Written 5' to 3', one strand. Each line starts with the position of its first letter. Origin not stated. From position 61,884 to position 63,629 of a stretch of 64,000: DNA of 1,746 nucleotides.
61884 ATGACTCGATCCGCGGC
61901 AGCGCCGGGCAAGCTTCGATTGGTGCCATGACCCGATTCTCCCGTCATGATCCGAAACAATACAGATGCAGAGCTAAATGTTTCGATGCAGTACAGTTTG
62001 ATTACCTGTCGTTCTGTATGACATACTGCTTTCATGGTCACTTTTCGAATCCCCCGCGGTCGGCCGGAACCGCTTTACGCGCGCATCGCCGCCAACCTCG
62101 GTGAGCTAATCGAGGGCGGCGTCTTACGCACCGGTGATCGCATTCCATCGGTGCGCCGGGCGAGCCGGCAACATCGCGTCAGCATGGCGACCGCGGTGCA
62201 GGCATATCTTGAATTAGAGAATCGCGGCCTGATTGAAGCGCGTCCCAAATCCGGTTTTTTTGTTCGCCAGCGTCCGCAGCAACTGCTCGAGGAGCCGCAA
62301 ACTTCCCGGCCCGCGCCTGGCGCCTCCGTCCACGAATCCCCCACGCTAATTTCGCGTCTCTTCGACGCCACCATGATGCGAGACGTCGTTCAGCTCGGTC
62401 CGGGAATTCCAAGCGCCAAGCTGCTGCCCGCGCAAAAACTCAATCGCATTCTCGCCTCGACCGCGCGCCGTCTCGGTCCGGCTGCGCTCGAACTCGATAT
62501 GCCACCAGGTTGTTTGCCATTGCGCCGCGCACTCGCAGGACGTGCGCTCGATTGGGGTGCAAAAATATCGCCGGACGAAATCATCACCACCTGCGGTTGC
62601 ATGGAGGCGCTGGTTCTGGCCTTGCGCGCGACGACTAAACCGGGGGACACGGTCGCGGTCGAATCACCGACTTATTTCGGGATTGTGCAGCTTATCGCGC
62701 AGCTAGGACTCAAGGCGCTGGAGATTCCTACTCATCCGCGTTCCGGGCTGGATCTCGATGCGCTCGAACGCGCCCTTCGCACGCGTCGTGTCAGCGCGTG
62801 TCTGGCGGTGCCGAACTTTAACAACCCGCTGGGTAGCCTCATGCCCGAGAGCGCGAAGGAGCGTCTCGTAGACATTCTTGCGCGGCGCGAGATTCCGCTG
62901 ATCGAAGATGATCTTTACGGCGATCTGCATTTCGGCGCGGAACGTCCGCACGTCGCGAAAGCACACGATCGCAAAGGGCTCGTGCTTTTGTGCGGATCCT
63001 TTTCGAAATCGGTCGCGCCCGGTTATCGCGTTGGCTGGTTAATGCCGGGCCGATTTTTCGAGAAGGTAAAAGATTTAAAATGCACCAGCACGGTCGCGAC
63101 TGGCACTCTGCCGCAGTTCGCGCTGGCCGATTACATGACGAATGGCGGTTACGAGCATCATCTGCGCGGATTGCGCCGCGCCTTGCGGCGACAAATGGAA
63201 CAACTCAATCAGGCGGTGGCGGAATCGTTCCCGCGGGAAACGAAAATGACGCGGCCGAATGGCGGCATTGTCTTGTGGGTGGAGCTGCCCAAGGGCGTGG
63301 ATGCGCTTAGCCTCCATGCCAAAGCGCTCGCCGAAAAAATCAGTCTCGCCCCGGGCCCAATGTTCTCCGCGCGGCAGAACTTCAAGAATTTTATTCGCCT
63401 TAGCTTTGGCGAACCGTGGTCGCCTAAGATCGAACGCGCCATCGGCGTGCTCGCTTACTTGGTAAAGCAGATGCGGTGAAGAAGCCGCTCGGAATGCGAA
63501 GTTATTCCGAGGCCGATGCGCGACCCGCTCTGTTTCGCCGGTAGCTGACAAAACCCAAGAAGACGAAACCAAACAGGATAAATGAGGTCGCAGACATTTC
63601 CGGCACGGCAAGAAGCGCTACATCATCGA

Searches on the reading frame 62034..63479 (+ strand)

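Call 57: search_protein_families(library=pfam, proteins=[window:62034-63479:+], max_evalue=0.001)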
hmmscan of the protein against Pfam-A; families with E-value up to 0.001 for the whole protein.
window:62034-63479:+ (481 aa): 3 families
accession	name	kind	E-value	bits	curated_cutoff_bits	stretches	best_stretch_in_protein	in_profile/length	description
PF00155.27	Aminotran_1_2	-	1.7e-30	106.9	19.7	1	163-461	47-349/361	Aminotransferase class I and II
PF00392.27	GntR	-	3.2e-11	43.2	27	1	14-77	1-64/64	Bacterial regulatory proteins, gntR family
PF01041.23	DegT_DnrJ_EryC1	-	6e-05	22.9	19.8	1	182-292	41-145/360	DegT/DnrJ/EryC1/StrS aminotransferase family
